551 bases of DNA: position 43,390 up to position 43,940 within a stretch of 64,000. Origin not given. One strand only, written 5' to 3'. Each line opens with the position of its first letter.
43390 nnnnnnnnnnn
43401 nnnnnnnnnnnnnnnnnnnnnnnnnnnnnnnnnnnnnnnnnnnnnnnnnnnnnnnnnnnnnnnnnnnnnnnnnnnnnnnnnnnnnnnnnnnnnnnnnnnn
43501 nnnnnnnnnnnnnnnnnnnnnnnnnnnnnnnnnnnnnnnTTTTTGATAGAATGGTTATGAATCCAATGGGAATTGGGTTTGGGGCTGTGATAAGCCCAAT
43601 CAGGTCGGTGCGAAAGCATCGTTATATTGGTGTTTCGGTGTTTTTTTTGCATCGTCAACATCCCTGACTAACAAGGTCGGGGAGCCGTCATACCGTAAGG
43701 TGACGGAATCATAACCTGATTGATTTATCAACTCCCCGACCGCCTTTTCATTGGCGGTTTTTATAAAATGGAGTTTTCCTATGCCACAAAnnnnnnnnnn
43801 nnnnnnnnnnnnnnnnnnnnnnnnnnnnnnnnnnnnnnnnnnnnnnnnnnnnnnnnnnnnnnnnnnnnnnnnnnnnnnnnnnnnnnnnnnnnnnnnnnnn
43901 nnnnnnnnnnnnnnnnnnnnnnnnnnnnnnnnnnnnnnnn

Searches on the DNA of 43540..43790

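Call 63: search_rna_families(source=window, start=43540, end=43790, threshold=evalue, max_evalue=10, show_alignments=1)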
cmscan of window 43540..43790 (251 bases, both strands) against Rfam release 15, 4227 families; matches with E-value up to 10: 6.
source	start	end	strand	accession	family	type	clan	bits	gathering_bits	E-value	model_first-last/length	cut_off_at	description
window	43675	43749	+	RF02221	sRNA-Xcc1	Gene; sRNA;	-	32.7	53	0.00033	1-87/87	no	sRNA-Xcc1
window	43675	43741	-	RF00332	snoZ266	Gene; snRNA; snoRNA; CD-box;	-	23.7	43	0.03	1-90/90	no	Small nucleolar RNA Z266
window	43685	43765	+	RF02437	SpF44_sRNA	Gene; sRNA;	-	17.1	70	0.95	1-102/102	no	Streptococcus sRNA SpF44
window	43669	43741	+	RF02966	DUF3268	Gene; sRNA;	-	15.6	65.3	0.93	1-121/121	no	DUF3268 RNA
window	43540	43649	+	RF02230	sX11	Gene; sRNA;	-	12.3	70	4.5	20-138/138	5'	Proteobacterial sRNA sX11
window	43728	43790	+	RF01085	TLS-PK4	Cis-reg;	-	10.5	80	8.3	1-90/118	3'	Pseudoknot of tRNA-like structure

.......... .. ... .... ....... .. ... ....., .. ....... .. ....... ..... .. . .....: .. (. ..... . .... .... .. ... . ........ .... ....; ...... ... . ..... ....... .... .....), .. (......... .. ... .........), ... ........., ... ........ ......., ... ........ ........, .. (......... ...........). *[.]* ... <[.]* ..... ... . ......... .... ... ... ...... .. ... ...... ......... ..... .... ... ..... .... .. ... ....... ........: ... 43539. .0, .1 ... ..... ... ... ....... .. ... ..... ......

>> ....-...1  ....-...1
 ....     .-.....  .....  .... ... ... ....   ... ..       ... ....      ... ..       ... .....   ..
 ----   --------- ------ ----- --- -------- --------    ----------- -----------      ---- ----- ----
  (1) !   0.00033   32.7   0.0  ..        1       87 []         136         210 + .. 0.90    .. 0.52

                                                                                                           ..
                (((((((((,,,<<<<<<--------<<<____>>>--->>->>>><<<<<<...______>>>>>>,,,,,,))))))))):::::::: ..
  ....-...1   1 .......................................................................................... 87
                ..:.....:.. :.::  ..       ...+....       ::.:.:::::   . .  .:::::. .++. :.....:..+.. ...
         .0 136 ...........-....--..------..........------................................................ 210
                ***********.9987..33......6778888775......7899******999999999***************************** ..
